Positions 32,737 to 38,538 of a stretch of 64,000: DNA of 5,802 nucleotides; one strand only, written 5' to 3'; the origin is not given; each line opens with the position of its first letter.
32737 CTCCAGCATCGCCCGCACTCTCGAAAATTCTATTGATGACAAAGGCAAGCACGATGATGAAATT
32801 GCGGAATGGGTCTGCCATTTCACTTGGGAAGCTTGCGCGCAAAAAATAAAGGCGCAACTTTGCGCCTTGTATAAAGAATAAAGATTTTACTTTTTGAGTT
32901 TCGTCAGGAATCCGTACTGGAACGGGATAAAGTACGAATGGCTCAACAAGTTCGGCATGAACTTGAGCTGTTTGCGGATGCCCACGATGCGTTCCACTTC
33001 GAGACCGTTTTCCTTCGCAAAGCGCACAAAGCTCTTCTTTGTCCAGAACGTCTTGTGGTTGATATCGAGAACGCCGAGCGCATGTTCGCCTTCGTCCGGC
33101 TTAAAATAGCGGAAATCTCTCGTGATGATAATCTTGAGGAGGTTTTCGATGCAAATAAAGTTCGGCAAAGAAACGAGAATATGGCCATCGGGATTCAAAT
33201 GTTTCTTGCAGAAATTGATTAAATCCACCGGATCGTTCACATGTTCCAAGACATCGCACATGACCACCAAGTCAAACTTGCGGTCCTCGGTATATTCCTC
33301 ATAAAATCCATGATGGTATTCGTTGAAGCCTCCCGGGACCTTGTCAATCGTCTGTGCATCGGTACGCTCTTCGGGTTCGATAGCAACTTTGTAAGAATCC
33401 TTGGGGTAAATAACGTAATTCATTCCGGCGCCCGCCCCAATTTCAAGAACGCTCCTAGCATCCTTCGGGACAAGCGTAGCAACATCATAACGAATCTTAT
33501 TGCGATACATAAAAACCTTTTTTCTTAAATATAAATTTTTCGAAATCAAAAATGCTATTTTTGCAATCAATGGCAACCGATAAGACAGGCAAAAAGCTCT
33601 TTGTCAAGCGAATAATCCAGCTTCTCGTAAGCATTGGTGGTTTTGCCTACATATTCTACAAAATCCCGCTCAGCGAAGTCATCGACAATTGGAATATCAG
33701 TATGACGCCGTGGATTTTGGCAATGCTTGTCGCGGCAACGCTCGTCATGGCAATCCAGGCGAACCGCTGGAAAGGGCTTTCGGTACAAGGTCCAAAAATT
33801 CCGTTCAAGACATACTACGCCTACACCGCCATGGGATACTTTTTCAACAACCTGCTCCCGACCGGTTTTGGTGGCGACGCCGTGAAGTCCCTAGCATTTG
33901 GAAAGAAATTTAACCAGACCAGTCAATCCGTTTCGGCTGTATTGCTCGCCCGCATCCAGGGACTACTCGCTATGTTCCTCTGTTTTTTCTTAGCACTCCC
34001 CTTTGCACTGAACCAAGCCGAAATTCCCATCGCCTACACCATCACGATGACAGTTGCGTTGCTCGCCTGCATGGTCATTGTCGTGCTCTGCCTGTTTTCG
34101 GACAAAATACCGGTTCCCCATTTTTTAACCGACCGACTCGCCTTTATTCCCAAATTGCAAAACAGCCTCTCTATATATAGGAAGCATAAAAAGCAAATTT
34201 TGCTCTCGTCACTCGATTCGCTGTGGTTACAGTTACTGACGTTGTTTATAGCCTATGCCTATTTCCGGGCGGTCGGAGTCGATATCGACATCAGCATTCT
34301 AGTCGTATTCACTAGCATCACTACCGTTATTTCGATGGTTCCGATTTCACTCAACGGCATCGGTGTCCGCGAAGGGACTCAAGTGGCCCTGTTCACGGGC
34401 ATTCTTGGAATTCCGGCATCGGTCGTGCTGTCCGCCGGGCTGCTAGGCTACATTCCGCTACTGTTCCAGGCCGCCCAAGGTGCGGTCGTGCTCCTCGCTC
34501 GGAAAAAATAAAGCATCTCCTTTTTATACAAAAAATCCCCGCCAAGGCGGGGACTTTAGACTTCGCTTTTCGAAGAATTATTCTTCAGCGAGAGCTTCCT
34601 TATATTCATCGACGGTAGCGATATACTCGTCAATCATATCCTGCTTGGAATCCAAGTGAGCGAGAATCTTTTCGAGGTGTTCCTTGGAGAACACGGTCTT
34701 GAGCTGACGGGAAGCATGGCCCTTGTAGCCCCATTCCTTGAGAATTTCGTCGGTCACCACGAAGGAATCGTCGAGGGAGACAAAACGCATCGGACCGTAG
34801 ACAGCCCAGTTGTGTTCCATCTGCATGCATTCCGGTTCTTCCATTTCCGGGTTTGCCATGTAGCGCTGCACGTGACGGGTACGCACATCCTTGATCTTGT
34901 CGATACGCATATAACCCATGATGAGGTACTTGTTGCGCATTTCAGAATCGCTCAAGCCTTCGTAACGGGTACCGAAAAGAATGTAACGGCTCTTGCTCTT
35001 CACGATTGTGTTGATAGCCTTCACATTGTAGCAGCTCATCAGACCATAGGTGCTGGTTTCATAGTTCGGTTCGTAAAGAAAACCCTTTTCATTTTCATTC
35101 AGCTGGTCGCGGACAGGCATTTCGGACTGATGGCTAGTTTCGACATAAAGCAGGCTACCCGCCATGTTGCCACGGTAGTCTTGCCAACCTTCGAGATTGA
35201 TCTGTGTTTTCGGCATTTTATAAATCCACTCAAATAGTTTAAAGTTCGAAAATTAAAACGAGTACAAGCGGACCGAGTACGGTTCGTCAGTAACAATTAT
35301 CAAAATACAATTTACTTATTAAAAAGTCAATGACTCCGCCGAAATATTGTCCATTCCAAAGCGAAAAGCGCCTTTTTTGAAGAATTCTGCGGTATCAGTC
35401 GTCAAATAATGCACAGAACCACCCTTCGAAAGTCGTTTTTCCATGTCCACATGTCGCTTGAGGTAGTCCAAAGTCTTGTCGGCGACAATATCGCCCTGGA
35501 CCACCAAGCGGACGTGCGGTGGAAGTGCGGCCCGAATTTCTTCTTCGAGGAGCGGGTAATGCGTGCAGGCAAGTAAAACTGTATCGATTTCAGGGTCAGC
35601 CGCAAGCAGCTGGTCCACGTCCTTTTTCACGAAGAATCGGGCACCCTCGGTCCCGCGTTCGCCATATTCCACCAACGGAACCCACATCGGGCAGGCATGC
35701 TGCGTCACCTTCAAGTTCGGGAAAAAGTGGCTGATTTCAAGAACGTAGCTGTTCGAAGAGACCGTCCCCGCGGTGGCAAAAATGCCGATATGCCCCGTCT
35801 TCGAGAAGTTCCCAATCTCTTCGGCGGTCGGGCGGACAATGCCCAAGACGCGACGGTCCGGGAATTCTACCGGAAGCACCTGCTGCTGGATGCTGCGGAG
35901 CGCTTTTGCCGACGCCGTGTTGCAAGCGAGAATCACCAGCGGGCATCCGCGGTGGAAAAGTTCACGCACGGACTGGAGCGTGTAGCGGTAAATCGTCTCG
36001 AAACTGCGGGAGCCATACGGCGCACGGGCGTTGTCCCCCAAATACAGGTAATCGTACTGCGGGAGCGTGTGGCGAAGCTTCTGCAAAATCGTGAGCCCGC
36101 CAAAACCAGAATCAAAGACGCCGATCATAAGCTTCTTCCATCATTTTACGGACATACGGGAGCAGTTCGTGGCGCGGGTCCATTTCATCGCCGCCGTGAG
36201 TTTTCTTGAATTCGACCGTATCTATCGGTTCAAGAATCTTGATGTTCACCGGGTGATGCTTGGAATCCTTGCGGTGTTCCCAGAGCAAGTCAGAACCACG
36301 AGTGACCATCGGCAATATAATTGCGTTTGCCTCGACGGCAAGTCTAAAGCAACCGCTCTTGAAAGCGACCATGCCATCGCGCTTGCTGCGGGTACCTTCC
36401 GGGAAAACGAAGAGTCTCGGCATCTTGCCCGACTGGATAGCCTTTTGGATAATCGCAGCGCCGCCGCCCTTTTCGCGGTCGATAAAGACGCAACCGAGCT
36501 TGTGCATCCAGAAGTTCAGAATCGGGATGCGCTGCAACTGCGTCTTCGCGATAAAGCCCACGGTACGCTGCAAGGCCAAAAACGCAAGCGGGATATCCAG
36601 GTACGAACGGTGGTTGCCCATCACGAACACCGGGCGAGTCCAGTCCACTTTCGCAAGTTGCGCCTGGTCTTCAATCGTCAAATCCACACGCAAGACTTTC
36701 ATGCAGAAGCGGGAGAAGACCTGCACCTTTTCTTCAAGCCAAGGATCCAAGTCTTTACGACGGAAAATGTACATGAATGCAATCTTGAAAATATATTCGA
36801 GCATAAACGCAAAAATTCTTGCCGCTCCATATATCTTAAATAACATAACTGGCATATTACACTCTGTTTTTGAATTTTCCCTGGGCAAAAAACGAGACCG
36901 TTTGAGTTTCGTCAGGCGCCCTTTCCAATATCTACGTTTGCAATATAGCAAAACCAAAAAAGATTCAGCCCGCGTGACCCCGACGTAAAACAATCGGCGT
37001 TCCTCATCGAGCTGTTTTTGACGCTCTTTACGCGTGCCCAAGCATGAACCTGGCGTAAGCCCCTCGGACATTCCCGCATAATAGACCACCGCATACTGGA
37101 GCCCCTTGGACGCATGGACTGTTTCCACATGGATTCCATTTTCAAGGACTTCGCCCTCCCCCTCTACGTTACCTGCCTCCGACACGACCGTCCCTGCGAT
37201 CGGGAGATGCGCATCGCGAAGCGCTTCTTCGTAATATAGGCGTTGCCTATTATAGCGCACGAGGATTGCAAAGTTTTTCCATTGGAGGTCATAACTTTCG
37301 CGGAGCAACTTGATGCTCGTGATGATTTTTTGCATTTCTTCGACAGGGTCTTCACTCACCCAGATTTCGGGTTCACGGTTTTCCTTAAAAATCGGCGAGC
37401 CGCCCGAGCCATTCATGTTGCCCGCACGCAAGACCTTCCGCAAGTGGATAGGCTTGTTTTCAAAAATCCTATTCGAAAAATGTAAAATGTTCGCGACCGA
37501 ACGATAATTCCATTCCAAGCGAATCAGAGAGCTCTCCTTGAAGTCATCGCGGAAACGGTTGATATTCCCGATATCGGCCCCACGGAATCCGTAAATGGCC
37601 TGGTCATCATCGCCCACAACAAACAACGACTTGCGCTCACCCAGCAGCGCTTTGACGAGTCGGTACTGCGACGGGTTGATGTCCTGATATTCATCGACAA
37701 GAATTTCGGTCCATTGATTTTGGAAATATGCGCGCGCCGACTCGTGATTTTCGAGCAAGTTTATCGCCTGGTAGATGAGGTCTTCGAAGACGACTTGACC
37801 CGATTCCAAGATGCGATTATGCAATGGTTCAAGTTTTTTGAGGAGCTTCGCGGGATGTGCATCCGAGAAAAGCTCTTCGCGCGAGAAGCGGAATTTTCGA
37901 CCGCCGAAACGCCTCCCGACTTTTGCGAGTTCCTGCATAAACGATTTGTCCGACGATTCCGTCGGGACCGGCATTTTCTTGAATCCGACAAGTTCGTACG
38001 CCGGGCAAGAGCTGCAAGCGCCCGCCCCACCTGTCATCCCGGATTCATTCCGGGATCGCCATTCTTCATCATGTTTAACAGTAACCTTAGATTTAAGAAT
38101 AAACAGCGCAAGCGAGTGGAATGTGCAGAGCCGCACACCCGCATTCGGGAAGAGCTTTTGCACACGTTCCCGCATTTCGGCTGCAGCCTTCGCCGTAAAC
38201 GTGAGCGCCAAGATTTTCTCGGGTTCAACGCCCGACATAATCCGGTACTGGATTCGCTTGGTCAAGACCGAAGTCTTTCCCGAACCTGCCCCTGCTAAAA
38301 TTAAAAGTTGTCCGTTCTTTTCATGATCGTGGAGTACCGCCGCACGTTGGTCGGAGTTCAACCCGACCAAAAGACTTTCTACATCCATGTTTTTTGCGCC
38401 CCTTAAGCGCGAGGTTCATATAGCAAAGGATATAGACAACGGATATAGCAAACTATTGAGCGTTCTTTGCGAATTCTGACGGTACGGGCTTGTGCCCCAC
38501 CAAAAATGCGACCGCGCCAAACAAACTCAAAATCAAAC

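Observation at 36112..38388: Compact UvrD/Rep helicase lacking subdomain 2B fused to a PlsC acyltransferase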

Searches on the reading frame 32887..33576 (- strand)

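Call 16: search_protein_families(library=pfam, proteins=[window:32887-33576:-], max_evalue=0.001)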
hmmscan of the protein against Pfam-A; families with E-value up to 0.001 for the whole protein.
window:32887-33576:- (229 aa): 6 families
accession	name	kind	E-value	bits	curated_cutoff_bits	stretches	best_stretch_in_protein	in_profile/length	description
PF13489.12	Methyltransf_23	-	2.6e-14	53.7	27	1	31-195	12-162/164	Methyltransferase domain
PF08242.18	Methyltransf_12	-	3.3e-09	37.8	30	1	44-133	1-98/98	Methyltransferase domain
PF08241.18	Methyltransf_11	-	1e-08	36.1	21.2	1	44-134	1-94/95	Methyltransferase domain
PF13847.12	Methyltransf_31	-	0.00015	21.9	27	1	96-143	70-114/145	Methyltransferase domain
PF13649.12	Methyltransf_25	-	0.00017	22.7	27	1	43-131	1-97/97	Methyltransferase domain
PF07021.18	MetW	-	0.00033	20.8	21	1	32-205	7-173/193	Methionine biosynthesis protein MetW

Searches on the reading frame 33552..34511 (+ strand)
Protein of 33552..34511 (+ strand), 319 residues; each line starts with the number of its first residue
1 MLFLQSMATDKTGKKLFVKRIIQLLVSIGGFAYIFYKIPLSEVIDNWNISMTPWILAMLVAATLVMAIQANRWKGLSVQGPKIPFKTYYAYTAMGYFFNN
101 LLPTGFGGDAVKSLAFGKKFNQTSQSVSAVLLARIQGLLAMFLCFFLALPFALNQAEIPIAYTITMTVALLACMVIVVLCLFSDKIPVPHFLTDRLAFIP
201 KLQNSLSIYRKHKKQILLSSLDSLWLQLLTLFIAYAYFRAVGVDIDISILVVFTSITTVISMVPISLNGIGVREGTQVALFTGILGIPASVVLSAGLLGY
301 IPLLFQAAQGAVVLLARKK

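Call 16: search_protein_families(library=pfam, proteins=[window:33552-34511:+], max_evalue=0.001)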
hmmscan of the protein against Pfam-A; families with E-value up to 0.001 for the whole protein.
window:33552-34511:+ (319 aa): 1 family
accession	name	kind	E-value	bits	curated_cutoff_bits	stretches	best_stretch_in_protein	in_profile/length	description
PF03706.18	LPG_synthase_TM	-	2.4e-36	126.2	33.4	1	21-298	2-289/302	Lysylphosphatidylglycerol synthase TM region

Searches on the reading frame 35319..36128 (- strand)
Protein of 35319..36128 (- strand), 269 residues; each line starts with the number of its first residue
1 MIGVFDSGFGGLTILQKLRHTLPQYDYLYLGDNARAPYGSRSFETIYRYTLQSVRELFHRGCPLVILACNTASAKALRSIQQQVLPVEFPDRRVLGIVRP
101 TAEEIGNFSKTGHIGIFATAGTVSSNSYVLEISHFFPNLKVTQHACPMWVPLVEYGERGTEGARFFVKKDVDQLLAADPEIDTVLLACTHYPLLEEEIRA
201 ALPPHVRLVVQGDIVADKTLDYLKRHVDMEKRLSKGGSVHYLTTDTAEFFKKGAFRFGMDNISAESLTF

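Call 16: search_protein_families(library=pfam, proteins=[window:35319-36128:-], max_evalue=0.001)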
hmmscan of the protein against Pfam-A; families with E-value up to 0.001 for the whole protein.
window:35319-36128:- (269 aa): 1 family
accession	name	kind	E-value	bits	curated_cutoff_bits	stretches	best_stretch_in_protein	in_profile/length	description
PF01177.27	Asp_Glu_race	-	7.2e-13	49.2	31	1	14-208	16-200/211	Asp/Glu/Hydantoin racemase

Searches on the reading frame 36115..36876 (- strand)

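Call 33: search_protein_families(library=ncbifam, proteins=[window:36115-36876:-], max_evalue=0.00001)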
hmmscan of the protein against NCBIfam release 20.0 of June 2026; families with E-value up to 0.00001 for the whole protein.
window:36115-36876:- (254 aa): 6 families
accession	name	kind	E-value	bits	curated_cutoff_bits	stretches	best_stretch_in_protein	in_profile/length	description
TIGR00530.1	AGP_acyltrn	subfamily_domain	2.6e-26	91.9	102.95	1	78-192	13-129/130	1-acylglycerol-3-phosphate O-acyltransferase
NF006386.0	PRK08633.1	equivalog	1.2e-12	46.5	1221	1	77-200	437-556/1147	acyl-[ACP]--phospholipid O-acyltransferase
NF052553.1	LyOrLpactfOlsABRUA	equivalog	4e-11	42.6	300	1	52-183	41-167/263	lyso-ornithine lipid O-acyltransferase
NF011593.0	PRK15018.1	equivalog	6.1e-11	42.5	501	1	85-247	69-226/245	1-acylglycerol-3-phosphate O-acyltransferase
NF052552.1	LyOrLpactfOlsARHOCB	equivalog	5.6e-10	38.6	300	1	44-178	55-182/271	lyso-ornithine lipid O-acyltransferase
NF005291.0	PRK06814.1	equivalog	3.2e-07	28.7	1349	1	53-218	429-594/1140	acyl-[ACP]--phospholipid O-acyltransferase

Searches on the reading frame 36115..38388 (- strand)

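Call 4: search_protein_families(library=pfam, proteins=[window:36115-38388:-], max_evalue=0.01)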
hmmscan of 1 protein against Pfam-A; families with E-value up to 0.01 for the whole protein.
window:36115-38388:- (758 aa): 8 families
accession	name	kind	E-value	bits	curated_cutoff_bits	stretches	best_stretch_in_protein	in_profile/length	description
PF00580.27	UvrD-helicase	-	1.2e-65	222.3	23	1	10-284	1-271/271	UvrD/REP helicase N-terminal domain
PF13361.12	UvrD_C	-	4.4e-27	95.9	25.6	2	414-484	282-349/350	UvrD-like helicase C-terminal domain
PF13245.12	AAA_19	-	2.4e-25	89.7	25.1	1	14-269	1-134/134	AAA domain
PF01553.26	Acyltransferase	-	4.5e-25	88.4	23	1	580-695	12-130/132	Acyltransferase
PF13538.12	UvrD_C_2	-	7.9e-08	32.5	27.4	1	459-480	30-51/52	UvrD-like helicase C-terminal domain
PF13604.12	AAA_30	-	3.1e-06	27.5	27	1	10-76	2-66/191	AAA domain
PF13087.12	AAA_12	-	0.0018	18.3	27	0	287-481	16-191/195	AAA domain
PF01443.25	Viral_helicase1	-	0.004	17.4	21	0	29-83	2-54/228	Viral superfamily 1 RNA helicase core domain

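Call 5: search_protein_families(library=ncbifam, proteins=[window:36115-38388:-], max_evalue=0.01)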
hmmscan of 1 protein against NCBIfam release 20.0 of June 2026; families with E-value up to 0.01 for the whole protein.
window:36115-38388:- (758 aa): 25 families
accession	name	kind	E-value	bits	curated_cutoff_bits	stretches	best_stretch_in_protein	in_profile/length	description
TIGR01073.1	pcrA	equivalog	1.9e-89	300.9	911.2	3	191-396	175-370/725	DNA helicase PcrA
TIGR01074.1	rep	equivalog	1.3e-82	278.2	951.45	3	194-397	175-368/668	DNA helicase Rep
NF008743.0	PRK11773.1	equivalog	2.8e-82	277.2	965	3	192-396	180-373/720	DNA helicase II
TIGR01075.1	uvrD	equivalog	2.2e-76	257.6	1144.45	3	194-396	177-368/715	DNA helicase II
NF008172.0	PRK10919.1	equivalog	5e-62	210.1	1168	3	191-396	172-368/673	DNA helicase Rep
NF008276.0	PRK11054.1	equivalog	8.4e-54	183.2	543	3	193-322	403-529/684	DNA helicase IV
TIGR02785.1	addA_Gpos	equivalog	3.6e-40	137.7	707.65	2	199-310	358-481/1234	helicase-exonuclease AddAB subunit AddA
TIGR00609.1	recB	equivalog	5.5e-38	130.7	696.05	3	188-312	332-458/1175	exodeoxyribonuclease V subunit beta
TIGR02784.1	addA_alphas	equivalog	2.3e-37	128.9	860.75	3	192-311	354-495/1138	double-strand break repair helicase AddA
NF010485.0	PRK13909.1-2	equivalog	3.1e-34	118.4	650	2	193-390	296-491/909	RecB-like helicase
NF010487.0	PRK13909.1-4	equivalog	3.3e-32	111.7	759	2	149-395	246-500/924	RecB-like helicase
TIGR00530.1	AGP_acyltrn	subfamily_domain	1.7e-25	89.2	102.95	1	582-696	13-129/130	1-acylglycerol-3-phosphate O-acyltransferase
NF008128.0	PRK10876.1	equivalog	1.4e-16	59.4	1697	1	196-311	346-463/1181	exodeoxyribonuclease V subunit beta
NF010484.0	PRK13909.1-1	equivalog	1e-15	56.7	1074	2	28-77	8-57/945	RecB-like helicase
NF010486.0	PRK13909.1-3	equivalog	7.5e-14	50.7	1109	2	29-82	9-62/921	RecB-like helicase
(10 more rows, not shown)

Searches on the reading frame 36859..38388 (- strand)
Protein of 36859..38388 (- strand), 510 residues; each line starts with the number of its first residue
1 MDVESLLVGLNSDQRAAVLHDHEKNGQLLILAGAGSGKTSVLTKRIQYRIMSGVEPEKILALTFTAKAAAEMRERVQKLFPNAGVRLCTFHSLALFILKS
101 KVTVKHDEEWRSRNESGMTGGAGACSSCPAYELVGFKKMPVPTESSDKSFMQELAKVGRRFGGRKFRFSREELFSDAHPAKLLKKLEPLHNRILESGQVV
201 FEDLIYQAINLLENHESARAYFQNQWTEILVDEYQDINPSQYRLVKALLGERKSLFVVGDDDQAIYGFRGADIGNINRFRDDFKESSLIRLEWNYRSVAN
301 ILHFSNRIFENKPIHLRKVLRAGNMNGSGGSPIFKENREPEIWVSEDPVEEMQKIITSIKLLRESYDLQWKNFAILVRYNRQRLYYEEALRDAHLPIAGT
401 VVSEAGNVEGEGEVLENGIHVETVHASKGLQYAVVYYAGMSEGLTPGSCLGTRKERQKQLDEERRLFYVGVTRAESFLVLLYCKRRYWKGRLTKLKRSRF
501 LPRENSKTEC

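Call 24: search_protein_representatives(protein=window:36859-38388:-)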
Query: 510 residues. Proteins with E-value up to 0.001 (for the whole library): 115616; up to 1e-10: 59296; up to 1e-30: 10443. The best 150 are listed.
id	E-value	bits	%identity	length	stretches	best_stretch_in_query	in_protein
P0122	1.9e-168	577.5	62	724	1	5-503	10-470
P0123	1.5e-125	436.1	54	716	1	10-502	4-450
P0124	1.1e-117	410.1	82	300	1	1-248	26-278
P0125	1.4e-114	399.8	52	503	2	170-501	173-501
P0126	1.0e-110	387.1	53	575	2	131-501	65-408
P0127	2.2e-102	359.6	54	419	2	199-501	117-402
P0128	1.1e-99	350.7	70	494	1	281-505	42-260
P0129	1.5e-98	347.0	52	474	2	194-501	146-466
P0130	1.5e-95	337.1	55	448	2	188-500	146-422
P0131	1.3e-87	310.9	48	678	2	197-501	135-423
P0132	1.2e-86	307.7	42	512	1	6-502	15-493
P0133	2.5e-83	296.8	41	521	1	3-502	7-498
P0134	1.5e-80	287.6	47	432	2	199-501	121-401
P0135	4.0e-78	279.6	42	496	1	10-498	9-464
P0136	5.0e-77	276.0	43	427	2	199-501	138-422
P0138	6.2e-75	269.1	45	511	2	193-501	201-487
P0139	8.4e-74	265.4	43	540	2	195-502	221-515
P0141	6.5e-73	262.4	43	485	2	197-502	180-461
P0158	3.9e-63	230.2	39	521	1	9-501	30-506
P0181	1.4e-60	221.8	38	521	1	4-501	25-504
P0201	5.7e-60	219.8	41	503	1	3-504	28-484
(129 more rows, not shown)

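Call 25: list_cluster_members(proteins=[P0125, P0132, P0133, P0135, P0138, P0139, P0141, P0158, P0181, P0201])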
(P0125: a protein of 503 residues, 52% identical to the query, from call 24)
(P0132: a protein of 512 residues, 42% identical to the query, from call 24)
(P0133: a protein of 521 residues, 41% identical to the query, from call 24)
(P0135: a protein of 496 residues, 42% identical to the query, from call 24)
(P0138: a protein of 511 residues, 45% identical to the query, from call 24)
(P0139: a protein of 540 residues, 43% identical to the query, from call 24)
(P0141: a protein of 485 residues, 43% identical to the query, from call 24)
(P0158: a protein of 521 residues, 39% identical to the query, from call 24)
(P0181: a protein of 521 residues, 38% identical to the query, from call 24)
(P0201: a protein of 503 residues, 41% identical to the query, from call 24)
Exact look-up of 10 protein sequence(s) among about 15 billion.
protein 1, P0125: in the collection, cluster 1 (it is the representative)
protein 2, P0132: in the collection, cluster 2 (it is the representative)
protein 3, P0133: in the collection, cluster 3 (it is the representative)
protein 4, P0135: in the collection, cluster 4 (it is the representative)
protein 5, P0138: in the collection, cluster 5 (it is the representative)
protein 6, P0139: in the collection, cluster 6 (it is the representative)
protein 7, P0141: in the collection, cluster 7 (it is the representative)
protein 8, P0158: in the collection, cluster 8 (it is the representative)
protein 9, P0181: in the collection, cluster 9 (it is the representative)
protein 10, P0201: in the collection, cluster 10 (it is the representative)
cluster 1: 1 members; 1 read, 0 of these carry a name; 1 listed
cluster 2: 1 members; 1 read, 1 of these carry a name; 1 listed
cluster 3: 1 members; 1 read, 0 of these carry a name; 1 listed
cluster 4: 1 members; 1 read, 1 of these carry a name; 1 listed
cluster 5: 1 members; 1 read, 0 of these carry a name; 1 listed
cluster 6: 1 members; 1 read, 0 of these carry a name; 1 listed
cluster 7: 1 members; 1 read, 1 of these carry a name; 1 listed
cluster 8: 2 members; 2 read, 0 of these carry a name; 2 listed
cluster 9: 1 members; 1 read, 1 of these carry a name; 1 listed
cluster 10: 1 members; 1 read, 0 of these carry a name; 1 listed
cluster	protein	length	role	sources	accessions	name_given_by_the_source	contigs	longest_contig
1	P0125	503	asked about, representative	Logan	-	-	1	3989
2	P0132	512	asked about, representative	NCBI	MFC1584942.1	ATP-dependent helicase [Fibrobacterota bacterium]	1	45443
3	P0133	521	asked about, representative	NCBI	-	-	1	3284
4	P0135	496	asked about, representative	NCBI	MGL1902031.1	MAG: ATP-dependent helicase [Fibrobacterales bacterium]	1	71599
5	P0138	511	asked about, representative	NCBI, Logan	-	-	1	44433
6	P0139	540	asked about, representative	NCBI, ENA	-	-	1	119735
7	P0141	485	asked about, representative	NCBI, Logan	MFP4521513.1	MAG: ATP-dependent helicase [Fibrobacterota bacterium]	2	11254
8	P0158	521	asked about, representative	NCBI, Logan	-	-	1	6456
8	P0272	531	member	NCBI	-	-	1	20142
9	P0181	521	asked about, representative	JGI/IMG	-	DNA helicase II / ATP-dependent DNA helicase PcrA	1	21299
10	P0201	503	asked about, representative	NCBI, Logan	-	-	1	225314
